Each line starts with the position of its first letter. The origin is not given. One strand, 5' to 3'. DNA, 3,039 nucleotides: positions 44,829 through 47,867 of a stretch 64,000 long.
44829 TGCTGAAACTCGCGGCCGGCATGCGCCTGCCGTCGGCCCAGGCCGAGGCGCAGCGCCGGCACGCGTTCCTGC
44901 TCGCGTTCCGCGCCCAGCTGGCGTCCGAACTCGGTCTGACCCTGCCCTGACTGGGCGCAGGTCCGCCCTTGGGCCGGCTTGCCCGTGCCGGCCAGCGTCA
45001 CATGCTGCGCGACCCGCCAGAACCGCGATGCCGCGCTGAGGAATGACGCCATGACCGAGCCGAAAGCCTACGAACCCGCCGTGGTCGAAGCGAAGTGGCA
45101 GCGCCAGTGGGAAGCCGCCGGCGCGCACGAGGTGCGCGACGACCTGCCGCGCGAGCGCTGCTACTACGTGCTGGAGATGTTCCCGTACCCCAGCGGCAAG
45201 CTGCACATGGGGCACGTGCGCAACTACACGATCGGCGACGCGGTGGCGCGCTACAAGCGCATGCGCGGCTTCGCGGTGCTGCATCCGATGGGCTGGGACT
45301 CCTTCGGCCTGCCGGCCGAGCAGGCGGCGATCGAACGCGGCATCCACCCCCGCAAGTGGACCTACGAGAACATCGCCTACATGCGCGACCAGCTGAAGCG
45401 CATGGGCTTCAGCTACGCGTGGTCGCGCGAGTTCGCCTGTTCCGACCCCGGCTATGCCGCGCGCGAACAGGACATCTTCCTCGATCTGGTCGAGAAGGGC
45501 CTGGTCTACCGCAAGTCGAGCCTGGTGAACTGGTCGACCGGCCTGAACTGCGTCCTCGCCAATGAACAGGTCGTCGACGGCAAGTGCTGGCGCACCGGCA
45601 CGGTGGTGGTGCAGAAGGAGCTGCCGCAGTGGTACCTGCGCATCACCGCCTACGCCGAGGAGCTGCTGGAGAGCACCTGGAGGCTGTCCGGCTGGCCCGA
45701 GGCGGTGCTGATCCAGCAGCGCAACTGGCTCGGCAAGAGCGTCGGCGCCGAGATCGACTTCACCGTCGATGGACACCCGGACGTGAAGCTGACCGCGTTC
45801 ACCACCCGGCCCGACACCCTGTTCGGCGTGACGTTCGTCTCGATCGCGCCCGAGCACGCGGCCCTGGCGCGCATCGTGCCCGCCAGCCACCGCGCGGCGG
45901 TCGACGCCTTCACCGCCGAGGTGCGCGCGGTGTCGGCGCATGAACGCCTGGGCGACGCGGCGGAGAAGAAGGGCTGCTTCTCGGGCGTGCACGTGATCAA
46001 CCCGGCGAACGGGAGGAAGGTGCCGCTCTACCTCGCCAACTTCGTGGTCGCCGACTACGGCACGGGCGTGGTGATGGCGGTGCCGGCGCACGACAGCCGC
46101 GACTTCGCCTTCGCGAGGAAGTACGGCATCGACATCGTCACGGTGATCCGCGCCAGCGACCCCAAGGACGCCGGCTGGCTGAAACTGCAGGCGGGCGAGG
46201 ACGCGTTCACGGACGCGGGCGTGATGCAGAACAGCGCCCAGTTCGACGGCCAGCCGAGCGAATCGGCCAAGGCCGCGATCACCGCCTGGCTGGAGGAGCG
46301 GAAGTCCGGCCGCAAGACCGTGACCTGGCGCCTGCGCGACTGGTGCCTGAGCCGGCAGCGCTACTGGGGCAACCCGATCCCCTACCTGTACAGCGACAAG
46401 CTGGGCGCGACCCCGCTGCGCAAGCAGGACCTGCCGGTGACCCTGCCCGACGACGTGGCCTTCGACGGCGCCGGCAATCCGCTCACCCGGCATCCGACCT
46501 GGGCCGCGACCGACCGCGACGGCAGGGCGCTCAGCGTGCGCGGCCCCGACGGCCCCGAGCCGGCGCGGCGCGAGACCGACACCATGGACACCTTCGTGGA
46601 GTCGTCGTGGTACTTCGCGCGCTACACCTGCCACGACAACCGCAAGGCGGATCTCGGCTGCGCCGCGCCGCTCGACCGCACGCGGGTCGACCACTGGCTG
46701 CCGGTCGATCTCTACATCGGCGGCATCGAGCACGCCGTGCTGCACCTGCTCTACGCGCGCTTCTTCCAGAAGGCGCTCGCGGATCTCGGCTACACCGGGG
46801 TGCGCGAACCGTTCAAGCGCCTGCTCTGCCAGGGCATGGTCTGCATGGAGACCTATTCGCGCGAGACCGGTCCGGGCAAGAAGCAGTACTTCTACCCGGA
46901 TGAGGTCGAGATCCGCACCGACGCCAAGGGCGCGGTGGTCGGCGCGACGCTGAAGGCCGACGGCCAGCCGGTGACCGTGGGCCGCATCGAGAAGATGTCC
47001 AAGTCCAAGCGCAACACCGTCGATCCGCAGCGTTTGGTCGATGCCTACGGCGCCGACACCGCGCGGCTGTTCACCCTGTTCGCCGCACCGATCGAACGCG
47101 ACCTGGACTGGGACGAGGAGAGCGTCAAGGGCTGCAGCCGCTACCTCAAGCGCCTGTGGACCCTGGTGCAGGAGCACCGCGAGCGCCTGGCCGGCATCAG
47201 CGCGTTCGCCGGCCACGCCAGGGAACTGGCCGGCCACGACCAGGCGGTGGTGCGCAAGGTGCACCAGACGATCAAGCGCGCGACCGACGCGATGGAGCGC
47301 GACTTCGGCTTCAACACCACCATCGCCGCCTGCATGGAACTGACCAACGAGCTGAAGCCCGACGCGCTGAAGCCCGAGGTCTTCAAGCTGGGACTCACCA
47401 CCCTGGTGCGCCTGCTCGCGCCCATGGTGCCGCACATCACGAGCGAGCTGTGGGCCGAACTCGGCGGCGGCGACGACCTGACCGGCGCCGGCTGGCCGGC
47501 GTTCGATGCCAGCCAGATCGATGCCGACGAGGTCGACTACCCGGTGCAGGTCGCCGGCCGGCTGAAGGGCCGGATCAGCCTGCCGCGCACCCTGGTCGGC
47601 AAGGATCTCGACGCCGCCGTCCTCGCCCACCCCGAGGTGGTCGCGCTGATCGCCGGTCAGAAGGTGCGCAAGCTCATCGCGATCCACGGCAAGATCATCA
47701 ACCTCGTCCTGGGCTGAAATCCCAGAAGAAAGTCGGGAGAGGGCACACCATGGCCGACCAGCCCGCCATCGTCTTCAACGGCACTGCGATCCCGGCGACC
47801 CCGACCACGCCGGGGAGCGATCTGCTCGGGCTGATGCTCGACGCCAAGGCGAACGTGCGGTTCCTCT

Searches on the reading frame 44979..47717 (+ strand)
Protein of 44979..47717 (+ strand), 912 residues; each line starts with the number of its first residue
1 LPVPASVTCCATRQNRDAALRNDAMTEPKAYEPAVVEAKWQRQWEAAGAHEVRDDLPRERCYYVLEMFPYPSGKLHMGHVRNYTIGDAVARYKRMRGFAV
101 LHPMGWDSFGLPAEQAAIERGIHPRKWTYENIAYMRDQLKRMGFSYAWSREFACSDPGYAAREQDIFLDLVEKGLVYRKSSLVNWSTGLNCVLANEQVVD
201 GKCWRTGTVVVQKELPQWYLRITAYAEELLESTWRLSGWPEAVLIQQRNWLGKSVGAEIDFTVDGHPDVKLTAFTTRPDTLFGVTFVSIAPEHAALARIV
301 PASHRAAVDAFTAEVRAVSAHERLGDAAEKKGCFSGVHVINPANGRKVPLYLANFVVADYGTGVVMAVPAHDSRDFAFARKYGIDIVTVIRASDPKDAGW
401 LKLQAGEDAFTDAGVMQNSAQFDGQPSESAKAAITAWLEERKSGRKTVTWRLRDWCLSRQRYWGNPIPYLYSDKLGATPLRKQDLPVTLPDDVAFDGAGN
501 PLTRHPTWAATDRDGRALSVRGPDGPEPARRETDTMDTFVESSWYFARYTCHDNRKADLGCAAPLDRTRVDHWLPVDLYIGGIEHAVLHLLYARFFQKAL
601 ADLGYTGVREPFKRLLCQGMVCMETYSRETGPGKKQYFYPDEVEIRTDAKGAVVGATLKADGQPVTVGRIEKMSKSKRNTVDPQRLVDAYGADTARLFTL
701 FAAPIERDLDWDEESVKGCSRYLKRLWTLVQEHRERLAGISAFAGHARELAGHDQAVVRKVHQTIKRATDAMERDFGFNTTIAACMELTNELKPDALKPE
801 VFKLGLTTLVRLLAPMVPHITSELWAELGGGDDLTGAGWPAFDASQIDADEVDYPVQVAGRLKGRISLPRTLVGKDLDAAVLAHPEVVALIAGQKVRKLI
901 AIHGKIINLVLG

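Call 43: search_protein_families(library=pfam, proteins=[window:44979-47717:+], max_evalue=0.00001)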
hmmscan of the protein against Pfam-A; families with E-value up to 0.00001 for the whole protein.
window:44979-47717:+ (912 aa): 4 families
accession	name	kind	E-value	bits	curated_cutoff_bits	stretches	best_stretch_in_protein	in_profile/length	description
PF13603.12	tRNA-synt_1_2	-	3.2e-61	206.5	25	1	248-439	1-185/185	Leucyl-tRNA synthetase, editing domain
PF00133.28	tRNA-synt_1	-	2.1e-46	159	22.7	3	40-250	2-224/414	tRNA synthetases class I (I, L, M and V)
PF09334.17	tRNA-synt_1g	-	2e-27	96.4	20.1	1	64-204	3-140/391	tRNA synthetases class I (M)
PF08264.19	Anticodon_1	-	2.2e-17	63.7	25.1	1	754-871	1-141/148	Anticodon-binding domain of tRNA ligase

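Call 59: find_homologous_proteins(query=window:44979-47717:+, max_evalue=1e-50)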
Query window:44979-47717:+ (912 aa): 8000 proteins with E <= 1e-50 among 8000 candidates; the best 120 are listed.
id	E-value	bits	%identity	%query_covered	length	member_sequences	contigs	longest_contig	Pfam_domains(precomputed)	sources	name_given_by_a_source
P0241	0.0e+0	1985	94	97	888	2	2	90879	PF09334.18,PF08264.20,PF13603.13,PF00133.29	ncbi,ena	-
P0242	0.0e+0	1640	78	97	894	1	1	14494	PF09334.18,PF08264.20,PF13603.13,PF00133.29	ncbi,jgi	jgi:leucyl-tRNA synthetase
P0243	0.0e+0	1611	77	97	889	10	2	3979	PF09334.18,PF08264.20,PF13603.13,PF00133.29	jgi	-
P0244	0.0e+0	1603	77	97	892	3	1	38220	PF09334.18,PF08264.20,PF13603.13,PF00133.29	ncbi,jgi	jgi:leucyl-tRNA synthetase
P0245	0.0e+0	1595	75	97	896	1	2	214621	PF09334.18,PF08264.20,PF13603.13,PF00133.29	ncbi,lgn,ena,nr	ncbi:leucine--tRNA ligase [Planctomycetota bacterium]|nr:leucine--tRNA ligase [Planctomycetota bacte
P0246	0.0e+0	1594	76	97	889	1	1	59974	PF09334.18,PF08264.20,PF13603.13,PF00133.29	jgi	jgi:leucyl-tRNA synthetase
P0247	0.0e+0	1581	75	97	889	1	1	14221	PF09334.18,PF08264.20,PF13603.13,PF00133.29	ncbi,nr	ncbi:MAG: leucine--tRNA ligase [Planctomycetes bacterium]|nr:leucine--tRNA ligase [Planctomycetota b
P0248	0.0e+0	1576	76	97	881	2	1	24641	PF09334.18,PF08264.20,PF13603.13,PF00133.29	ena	-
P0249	0.0e+0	1567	73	97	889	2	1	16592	PF09334.18,PF08264.20,PF13603.13,PF00133.29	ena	-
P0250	0.0e+0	1555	74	97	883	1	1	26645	PF09334.18,PF08264.20,PF13603.13,PF00133.29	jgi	jgi:leucyl-tRNA synthetase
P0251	0.0e+0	1550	74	97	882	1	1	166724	PF09334.18,PF08264.20,PF13603.13,PF00133.29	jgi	-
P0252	0.0e+0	1548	74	97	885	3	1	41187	PF09334.18,PF08264.20,PF13603.13,PF00133.29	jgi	jgi:leucyl-tRNA synthetase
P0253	0.0e+0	1547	75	97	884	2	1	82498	PF09334.18,PF08264.20,PF13603.13,PF00133.29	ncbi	-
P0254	0.0e+0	1544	74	97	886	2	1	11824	PF09334.18,PF08264.20,PF13603.13,PF00133.29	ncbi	-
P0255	0.0e+0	1540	73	97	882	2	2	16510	PF09334.18,PF08264.20,PF13603.13,PF00133.29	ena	-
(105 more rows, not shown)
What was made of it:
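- Host placement by LeuRS: call 59.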

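Call 60: find_encoding_contigs(protein=P0241, flank=10000, max_places=3)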
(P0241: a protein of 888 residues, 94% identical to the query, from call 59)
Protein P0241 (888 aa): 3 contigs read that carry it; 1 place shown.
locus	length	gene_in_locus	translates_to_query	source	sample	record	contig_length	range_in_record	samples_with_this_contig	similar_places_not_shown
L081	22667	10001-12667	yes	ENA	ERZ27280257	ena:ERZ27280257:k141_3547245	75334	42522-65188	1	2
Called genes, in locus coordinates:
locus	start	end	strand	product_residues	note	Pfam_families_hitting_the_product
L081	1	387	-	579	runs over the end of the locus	PF02776:TPP_enzyme_N, PF02775:TPP_enzyme_C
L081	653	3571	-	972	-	PF01074:Glyco_hydro_38N, PF09261:Alpha-mann_mid, PF07748:Glyco_hydro_38C, PF17677:Glyco_hydro38C2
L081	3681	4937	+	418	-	PF00579:tRNA-synt_1b, PF22421:SYY_C-terminal (weak)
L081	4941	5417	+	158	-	PF08445:FR47 (faint), PF00583:Acetyltransf_1, PF13673:Acetyltransf_10, PF13420:Acetyltransf_4 (weak), PF13508:Acetyltransf_7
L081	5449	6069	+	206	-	PF00702:Hydrolase, PF12710:HAD (weak), PF13419:HAD_2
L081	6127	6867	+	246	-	PF01209:Ubie_methyltran (weak), PF08241:Methyltransf_11, PF08242:Methyltransf_12, PF13649:Methyltransf_25, PF13847:Methyltransf_31 (weak)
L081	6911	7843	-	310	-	-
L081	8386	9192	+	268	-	-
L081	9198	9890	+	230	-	-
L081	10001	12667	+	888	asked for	PF00133:tRNA-synt_1, PF09334:tRNA-synt_1g, PF13603:tRNA-synt_1_2, PF00133:tRNA-synt_1 (weak), PF08264:Anticodon_1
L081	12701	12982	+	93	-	PF00111:Fer2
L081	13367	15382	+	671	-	-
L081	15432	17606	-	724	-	PF19335:HMBD, PF00122:E1-E2_ATPase, PF00702:Hydrolase, PF12710:HAD (faint), PF08282:Hydrolase_3 (weak)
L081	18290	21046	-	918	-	PF00690:Cation_ATPase_N, PF00122:E1-E2_ATPase, PF12710:HAD (faint), PF00702:Hydrolase, PF13246:Cation_ATPase, PF08282:Hydrolase_3 (faint), PF00689:Cation_ATPase_C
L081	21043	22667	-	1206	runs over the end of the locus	PF00873:ACR_tran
